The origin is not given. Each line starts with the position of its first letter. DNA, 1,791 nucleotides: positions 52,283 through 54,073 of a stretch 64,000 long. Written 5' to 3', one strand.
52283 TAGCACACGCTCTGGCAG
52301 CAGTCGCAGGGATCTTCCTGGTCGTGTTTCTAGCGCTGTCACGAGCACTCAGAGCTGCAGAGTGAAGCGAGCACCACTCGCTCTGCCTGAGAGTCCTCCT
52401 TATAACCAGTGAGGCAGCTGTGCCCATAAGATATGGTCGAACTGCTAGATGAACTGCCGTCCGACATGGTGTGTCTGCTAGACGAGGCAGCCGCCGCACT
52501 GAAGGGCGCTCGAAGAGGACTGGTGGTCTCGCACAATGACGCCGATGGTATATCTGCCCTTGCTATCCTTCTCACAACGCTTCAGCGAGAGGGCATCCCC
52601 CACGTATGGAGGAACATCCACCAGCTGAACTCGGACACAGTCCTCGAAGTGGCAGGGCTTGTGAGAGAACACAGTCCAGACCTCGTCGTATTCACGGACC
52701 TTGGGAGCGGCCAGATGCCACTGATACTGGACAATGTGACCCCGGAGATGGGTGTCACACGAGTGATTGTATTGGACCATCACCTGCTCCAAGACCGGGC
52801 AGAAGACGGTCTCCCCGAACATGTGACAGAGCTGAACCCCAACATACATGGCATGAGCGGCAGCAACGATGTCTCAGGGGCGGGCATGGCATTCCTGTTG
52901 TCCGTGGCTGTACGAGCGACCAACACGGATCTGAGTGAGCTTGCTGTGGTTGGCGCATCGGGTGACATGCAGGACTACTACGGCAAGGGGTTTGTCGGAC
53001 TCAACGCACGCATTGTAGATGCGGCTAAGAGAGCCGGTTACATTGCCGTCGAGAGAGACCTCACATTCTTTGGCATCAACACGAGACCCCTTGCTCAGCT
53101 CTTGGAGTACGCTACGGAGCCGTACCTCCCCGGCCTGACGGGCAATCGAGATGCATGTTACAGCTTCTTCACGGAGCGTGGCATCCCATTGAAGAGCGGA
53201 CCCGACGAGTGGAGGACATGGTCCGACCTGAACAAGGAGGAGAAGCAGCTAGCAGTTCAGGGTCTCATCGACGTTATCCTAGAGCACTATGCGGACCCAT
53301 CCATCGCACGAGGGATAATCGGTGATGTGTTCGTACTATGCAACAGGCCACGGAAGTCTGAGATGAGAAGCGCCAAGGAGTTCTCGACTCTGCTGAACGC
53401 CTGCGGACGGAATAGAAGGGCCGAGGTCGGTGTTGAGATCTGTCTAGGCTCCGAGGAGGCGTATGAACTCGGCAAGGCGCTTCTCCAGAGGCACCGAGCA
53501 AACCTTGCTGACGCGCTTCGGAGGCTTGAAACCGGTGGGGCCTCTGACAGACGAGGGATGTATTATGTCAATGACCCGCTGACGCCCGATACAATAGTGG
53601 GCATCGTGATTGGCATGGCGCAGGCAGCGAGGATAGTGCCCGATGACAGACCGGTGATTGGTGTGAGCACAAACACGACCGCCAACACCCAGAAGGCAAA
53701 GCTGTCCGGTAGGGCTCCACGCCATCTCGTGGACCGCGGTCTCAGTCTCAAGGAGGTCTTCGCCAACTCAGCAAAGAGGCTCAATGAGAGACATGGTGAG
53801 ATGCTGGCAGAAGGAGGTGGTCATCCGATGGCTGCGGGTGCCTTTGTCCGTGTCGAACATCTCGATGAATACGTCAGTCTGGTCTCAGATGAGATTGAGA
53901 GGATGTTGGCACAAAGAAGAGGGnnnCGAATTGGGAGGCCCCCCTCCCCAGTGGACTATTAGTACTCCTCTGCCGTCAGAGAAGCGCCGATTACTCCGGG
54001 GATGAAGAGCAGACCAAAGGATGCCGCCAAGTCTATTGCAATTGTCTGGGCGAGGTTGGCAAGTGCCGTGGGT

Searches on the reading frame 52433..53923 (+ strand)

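Call 11: search_protein_families(library=pfam, proteins=[window:52433-53923:+], max_evalue=0.001)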
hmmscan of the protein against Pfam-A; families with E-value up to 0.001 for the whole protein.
window:52433-53923:+ (497 aa): 3 families
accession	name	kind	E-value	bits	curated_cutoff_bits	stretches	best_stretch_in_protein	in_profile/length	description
PF21763.2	DHH_CID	-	4.2e-22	78.8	27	1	212-286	1-74/84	DHH-CID domain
PF01368.27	DHH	-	4.5e-07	30.6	28.1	1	30-158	3-103/125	DHH family, N-terminal domain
PF02272.25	DHHA1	-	3.9e-06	27.7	25.9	1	405-489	30-101/102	DHHA1 domain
